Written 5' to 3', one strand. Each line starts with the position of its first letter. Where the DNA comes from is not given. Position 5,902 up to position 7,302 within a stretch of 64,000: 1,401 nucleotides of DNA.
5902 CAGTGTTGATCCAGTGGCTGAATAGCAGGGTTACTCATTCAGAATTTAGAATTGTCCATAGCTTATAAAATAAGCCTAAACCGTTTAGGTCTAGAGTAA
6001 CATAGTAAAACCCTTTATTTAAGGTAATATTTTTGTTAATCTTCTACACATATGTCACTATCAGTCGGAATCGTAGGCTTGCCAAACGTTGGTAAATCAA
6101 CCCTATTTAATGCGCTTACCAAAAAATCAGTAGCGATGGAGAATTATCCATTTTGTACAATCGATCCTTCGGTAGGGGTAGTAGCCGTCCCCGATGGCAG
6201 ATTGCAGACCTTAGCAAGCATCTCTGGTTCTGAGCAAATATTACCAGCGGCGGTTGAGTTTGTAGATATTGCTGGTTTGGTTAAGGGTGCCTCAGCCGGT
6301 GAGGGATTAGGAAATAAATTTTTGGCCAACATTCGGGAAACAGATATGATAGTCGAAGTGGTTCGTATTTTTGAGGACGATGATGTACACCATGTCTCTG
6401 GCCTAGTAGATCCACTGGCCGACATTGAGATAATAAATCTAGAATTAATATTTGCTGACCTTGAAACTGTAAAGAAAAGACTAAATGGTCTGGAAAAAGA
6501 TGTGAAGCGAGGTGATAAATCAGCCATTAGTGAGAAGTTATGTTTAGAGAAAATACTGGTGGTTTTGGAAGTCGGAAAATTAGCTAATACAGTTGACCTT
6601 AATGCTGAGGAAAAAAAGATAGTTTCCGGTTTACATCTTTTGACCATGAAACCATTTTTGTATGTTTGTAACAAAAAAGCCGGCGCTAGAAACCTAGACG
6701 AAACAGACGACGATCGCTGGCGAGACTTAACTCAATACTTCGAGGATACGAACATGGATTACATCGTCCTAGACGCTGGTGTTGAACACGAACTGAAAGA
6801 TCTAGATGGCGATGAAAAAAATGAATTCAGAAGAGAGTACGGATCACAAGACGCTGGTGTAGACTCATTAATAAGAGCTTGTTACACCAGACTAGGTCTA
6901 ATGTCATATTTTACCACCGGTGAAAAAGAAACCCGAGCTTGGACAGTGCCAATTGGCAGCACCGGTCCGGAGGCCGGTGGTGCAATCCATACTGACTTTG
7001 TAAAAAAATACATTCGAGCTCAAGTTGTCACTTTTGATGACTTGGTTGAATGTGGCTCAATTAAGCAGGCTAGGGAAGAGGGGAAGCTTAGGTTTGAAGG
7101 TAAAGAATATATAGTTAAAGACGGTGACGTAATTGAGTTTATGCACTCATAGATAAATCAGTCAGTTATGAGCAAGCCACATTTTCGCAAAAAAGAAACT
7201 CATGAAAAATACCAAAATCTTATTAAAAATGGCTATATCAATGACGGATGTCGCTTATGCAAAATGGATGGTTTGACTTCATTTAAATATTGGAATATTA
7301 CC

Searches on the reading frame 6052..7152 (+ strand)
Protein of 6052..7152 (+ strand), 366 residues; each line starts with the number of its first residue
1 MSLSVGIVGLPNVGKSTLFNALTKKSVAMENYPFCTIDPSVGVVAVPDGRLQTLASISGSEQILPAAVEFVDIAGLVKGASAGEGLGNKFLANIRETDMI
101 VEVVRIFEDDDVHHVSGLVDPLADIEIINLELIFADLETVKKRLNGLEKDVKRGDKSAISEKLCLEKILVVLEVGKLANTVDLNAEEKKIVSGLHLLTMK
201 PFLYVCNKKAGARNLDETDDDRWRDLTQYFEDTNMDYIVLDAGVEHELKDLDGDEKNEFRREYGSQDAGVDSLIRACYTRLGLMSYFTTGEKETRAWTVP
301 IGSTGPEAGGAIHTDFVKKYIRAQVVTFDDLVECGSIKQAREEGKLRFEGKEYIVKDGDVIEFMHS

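Call 84: search_protein_families(library=pfam, proteins=[window:6052-7152:+], max_evalue=0.0001)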
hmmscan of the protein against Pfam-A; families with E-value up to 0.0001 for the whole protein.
window:6052-7152:+ (366 aa): 3 families
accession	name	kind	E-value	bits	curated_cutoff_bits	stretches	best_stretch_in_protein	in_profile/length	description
PF06071.19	YchF-GTPase_C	-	4.4e-33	113.7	27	1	283-364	1-82/84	Protein of unknown function (DUF933)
PF01926.29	MMR_HSR1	-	4.5e-22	78.7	21.9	1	5-108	2-86/113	50S ribosome-binding GTPase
PF02421.24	FeoB_N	-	2e-08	34.3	27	1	5-47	3-45/156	Ferrous iron transport protein B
